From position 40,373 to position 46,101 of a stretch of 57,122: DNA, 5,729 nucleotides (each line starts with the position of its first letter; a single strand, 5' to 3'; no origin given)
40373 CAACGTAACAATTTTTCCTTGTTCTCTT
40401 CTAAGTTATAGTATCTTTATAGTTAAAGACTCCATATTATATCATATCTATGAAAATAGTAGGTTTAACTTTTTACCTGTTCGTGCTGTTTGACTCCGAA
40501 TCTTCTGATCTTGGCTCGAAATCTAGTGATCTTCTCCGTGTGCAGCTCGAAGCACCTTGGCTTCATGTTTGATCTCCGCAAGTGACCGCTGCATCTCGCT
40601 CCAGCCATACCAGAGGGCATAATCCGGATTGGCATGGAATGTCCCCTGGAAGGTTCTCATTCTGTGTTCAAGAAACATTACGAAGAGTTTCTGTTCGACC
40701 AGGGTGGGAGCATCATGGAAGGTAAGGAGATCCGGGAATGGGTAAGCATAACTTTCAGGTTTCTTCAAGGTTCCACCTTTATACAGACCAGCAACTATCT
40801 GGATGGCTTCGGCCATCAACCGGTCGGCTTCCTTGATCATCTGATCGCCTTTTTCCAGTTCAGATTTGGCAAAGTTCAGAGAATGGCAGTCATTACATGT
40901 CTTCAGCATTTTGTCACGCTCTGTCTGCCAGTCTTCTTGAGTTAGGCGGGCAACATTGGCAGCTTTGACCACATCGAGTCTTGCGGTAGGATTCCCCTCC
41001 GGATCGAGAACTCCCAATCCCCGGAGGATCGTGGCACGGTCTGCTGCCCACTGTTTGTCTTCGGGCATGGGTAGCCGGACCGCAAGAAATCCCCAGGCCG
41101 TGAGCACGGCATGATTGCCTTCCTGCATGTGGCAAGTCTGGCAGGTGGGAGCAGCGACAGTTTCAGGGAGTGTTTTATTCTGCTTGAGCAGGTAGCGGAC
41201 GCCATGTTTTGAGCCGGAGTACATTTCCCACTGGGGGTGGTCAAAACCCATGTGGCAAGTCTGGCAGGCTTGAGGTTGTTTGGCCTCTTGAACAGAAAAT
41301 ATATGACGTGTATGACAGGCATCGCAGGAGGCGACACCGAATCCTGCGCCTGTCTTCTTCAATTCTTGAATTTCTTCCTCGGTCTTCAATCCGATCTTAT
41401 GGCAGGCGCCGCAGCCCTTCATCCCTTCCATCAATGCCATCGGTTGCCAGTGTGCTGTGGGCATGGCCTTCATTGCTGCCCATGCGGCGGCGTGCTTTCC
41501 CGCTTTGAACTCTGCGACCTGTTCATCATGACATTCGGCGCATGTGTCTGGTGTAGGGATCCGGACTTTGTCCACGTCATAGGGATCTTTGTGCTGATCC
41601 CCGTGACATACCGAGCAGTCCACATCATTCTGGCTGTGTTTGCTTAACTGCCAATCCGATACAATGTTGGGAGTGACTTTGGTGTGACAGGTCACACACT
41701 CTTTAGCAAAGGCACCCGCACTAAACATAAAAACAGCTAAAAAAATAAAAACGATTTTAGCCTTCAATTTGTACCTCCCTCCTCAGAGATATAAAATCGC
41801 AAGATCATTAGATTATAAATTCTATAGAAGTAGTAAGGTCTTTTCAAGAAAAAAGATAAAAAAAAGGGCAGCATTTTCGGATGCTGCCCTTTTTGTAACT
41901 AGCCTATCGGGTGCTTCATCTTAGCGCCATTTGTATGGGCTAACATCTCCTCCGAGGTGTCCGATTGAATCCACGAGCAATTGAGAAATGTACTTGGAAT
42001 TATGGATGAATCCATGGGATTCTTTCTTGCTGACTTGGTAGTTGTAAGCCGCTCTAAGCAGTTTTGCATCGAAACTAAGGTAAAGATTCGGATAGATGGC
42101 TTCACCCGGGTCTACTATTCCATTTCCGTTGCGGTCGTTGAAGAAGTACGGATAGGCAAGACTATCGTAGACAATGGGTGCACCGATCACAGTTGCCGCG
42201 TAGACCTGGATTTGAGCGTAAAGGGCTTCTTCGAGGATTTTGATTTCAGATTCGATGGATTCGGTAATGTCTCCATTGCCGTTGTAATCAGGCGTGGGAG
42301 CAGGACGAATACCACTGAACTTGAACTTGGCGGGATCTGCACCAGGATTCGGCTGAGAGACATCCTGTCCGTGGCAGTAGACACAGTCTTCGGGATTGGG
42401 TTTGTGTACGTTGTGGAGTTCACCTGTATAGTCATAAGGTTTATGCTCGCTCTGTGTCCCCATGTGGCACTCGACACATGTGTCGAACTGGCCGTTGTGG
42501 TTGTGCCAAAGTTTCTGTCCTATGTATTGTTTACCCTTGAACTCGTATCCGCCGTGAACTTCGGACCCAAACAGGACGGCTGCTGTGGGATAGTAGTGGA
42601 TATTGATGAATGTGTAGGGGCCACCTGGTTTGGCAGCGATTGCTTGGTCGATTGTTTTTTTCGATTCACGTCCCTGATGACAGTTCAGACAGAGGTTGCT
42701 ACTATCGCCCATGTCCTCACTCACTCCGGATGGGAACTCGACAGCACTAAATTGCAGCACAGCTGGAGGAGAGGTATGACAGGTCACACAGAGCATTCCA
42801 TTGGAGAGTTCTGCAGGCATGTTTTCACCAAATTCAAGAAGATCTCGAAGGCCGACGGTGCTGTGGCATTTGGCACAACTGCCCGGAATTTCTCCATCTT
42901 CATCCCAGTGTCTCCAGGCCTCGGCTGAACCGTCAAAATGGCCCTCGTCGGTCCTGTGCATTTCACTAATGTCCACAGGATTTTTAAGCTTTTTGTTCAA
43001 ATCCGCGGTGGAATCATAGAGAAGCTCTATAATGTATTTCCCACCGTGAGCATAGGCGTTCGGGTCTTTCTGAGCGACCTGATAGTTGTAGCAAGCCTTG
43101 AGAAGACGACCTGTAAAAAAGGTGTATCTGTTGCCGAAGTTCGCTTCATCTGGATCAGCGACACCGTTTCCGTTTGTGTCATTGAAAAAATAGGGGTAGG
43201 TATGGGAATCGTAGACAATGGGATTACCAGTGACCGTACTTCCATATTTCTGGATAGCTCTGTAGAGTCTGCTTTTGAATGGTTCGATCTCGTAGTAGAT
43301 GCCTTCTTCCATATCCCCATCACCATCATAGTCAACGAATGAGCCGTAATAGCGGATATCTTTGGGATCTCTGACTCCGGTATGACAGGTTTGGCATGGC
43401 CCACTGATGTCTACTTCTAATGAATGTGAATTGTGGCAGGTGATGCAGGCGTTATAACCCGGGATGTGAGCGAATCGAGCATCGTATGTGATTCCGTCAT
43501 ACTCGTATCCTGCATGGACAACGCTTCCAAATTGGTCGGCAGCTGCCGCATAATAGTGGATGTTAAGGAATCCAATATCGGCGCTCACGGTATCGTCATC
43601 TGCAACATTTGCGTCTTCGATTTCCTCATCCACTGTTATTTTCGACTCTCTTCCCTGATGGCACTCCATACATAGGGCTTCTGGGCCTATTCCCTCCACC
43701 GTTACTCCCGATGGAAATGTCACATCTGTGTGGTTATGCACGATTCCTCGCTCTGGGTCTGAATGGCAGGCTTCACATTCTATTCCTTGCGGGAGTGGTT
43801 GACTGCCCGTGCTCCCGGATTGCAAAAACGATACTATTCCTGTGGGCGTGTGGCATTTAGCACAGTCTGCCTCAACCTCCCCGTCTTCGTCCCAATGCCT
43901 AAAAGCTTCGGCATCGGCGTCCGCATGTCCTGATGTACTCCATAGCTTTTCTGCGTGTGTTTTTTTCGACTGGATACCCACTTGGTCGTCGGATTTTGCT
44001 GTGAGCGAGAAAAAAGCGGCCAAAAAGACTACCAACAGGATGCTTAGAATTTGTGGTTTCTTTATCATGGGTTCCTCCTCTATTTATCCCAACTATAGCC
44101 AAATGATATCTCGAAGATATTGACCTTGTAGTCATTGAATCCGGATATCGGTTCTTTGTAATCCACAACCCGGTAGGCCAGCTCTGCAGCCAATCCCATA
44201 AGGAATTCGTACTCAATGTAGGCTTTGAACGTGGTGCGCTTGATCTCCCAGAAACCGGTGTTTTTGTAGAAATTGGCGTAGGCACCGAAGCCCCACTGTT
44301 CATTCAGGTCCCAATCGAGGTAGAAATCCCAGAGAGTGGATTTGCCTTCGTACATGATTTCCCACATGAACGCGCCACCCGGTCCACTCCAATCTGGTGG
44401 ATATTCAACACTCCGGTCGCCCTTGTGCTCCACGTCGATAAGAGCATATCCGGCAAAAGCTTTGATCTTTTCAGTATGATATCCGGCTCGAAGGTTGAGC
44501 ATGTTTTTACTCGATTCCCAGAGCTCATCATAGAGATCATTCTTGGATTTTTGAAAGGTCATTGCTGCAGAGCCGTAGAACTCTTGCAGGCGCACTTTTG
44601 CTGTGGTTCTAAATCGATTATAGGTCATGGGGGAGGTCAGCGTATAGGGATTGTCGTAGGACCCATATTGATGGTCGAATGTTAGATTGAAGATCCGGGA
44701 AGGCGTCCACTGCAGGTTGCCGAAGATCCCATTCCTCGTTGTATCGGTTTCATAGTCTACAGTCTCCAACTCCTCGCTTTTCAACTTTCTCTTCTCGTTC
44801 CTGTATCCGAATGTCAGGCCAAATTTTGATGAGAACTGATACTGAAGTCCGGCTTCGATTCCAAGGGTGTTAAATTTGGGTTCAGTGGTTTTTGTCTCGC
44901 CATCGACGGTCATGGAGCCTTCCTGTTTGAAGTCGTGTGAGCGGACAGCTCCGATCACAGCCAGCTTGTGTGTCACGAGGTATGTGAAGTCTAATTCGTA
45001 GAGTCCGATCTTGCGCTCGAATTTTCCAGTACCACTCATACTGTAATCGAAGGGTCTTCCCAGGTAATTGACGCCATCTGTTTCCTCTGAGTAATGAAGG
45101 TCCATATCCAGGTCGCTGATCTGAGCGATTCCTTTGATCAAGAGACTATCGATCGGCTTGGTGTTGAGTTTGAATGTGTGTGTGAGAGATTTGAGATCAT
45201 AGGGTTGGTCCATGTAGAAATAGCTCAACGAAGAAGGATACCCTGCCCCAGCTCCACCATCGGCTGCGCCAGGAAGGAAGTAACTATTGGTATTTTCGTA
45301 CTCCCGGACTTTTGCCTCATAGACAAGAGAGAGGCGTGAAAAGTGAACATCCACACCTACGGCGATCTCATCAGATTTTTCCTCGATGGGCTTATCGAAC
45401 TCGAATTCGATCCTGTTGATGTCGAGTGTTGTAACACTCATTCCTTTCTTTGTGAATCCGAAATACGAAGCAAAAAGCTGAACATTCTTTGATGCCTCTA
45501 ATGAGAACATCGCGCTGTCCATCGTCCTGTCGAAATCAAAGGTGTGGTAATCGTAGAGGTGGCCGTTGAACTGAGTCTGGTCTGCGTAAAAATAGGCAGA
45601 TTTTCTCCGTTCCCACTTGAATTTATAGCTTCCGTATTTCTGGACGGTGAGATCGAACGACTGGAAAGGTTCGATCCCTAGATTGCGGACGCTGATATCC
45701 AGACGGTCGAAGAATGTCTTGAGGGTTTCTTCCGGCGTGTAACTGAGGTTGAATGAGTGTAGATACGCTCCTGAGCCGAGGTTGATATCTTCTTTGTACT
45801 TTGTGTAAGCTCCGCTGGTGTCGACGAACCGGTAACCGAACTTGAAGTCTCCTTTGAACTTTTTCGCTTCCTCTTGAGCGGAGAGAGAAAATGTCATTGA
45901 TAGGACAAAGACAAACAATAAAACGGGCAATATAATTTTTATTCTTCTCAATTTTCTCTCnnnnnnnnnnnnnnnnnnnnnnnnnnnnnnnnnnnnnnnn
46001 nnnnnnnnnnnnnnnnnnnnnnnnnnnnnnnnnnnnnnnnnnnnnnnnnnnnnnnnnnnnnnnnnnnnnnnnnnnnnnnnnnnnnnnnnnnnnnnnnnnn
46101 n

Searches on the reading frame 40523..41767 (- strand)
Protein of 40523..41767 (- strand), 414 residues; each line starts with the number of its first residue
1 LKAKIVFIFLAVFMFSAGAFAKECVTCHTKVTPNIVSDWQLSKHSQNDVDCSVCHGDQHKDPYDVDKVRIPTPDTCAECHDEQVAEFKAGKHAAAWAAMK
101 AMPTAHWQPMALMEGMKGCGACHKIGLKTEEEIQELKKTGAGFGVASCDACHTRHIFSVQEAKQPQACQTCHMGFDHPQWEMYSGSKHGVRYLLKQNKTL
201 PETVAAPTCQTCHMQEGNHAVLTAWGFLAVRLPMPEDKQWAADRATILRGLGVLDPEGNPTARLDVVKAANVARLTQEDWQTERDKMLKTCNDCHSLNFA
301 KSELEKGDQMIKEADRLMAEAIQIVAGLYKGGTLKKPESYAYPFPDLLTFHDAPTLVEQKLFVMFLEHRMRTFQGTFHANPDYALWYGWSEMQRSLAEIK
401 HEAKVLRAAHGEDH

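Call 6: search_protein_families(library=pfam, proteins=[window:40523-41767:-], max_evalue=0.001)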
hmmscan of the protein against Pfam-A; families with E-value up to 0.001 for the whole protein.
window:40523-41767:- (414 aa): 5 families
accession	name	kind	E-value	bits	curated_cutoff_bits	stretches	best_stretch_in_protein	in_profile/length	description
PF13447.11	Multi-haem_cyto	-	9.6e-31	107.5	21.9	2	47-217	1-178/269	Seven times multi-haem cytochrome CxxCH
PF13435.11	Cytochrome_C554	-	1.6e-12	48.6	20.8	1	75-153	1-84/84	Cytochrome c554 and c-prime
PF14522.11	Cytochrome_C7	-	2e-10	40.8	24.8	1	21-81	13-67/67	Cytochrome c7 and related cytochrome c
PF14537.11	Cytochrom_c3_2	-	2.4e-08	34.8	25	0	147-216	8-67/79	Cytochrome c3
PF09699.15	Paired_CXXCH_1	-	2.1e-07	31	20.6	0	146-174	7-38/41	Doubled CXXCH motif (Paired_CXXCH_1)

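Call 68: search_protein_families(library=ncbifam, proteins=[window:40523-41767:-], max_evalue=0.001)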
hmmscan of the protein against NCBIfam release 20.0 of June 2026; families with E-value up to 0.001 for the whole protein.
window:40523-41767:- (414 aa): 5 families
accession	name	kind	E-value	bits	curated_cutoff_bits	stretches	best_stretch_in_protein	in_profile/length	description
NF052343.1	hydrazine_HDH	equivalog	4.6e-27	94.6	900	2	21-222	116-308/564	hydrazine dehydrogenase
TIGR03508.1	decahem_SO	subfamily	2.3e-12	46.9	192.2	1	12-100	61-145/258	DmsE family decaheme c-type cytochrome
TIGR03153.1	cytochr_NrfH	equivalog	3.9e-09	36.7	134.2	0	72-177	27-138/138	cytochrome c nitrite reductase small subunit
NF041198.1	UshA_like_PCGU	equivalog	5.7e-06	25.2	275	1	74-173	409-509/519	UshA-like (seleno)protein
NF041028.1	decahem_GSU2203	exception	6.6e-06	25.5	325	1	20-92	100-167/317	GSU2203 family decaheme c-type cytochrome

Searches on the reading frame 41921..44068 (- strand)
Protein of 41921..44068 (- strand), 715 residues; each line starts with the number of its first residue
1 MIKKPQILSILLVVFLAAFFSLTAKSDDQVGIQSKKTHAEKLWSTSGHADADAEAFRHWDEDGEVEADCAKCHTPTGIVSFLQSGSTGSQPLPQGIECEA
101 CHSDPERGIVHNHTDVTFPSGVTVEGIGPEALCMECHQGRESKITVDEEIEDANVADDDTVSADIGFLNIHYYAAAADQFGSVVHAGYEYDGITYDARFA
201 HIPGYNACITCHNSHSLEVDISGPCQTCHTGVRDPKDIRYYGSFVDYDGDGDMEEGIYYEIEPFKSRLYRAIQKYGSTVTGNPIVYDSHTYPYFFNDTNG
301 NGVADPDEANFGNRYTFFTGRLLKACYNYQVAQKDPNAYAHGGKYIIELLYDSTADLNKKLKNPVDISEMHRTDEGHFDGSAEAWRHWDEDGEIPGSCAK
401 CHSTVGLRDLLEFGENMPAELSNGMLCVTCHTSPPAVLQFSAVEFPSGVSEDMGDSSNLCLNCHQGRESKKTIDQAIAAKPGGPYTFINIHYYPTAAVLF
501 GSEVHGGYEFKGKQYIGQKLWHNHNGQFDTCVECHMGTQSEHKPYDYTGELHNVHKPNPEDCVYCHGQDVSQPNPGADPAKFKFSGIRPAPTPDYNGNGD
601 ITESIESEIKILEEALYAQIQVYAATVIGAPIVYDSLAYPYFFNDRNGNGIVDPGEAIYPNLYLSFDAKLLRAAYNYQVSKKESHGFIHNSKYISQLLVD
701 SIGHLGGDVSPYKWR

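Call 6: search_protein_families(library=pfam, proteins=[window:41921-44068:-], max_evalue=0.001)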
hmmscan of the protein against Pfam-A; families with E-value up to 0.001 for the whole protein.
window:41921-44068:- (715 aa): 3 families
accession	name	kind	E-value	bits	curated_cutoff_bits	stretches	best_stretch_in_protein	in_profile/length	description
PF14522.11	Cytochrome_C7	-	1.4e-16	60.4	24.8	2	56-138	3-67/67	Cytochrome c7 and related cytochrome c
PF02085.21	Cytochrom_CIII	-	2.3e-09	37.9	22.9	0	523-573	41-89/101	Class III cytochrome C family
PF14537.11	Cytochrom_c3_2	-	2.5e-08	34.7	25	0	397-471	8-71/79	Cytochrome c3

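Call 68: search_protein_families(library=ncbifam, proteins=[window:41921-44068:-], max_evalue=0.001)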
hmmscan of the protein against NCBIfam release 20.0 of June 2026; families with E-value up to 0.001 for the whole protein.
window:41921-44068:- (715 aa): 1 family
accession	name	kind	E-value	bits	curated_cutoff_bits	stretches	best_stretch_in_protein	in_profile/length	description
TIGR03508.1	decahem_SO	subfamily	5.1e-07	29.4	192.2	0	67-144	3-84/258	DmsE family decaheme c-type cytochrome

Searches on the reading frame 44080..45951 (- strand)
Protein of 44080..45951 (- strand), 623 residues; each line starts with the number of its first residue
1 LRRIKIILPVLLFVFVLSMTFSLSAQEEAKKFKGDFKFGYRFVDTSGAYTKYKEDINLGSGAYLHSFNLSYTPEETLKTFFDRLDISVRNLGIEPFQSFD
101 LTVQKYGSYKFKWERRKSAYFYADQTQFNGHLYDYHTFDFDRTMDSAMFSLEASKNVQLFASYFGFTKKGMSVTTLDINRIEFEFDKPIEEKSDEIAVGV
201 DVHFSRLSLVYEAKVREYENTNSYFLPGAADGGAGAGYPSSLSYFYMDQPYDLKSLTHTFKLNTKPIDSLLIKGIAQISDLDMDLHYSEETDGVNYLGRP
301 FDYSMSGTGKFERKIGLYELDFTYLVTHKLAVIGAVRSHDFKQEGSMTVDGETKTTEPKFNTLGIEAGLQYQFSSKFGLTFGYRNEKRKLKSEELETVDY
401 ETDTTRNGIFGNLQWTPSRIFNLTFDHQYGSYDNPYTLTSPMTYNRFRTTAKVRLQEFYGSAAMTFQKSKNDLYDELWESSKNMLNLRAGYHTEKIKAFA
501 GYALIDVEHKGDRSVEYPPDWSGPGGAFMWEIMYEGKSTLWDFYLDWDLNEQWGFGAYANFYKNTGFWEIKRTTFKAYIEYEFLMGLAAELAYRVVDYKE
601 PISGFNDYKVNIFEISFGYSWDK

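Call 6: search_protein_families(library=pfam, proteins=[window:44080-45951:-], max_evalue=0.001)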
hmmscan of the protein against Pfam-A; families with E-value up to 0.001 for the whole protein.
window:44080-45951:- (623 aa): 1 family
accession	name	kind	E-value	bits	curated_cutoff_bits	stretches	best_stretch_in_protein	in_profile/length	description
PF13505.12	OMP_b-brl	-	0.00015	22.4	28.7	0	316-430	44-153/175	Outer membrane protein beta-barrel domain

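Call 68: search_protein_families(library=ncbifam, proteins=[window:44080-45951:-], max_evalue=0.001)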
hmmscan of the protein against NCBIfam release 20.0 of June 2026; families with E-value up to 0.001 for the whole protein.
window:44080-45951:- (623 aa): 1 family
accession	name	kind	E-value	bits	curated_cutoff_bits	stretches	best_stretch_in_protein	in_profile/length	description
NF041027.1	GSU2204_Se_pt_1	equivalog_domain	9.2e-07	28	350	1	366-443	384-460/580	GSU2204 family CXXCH-containing (seleno)protein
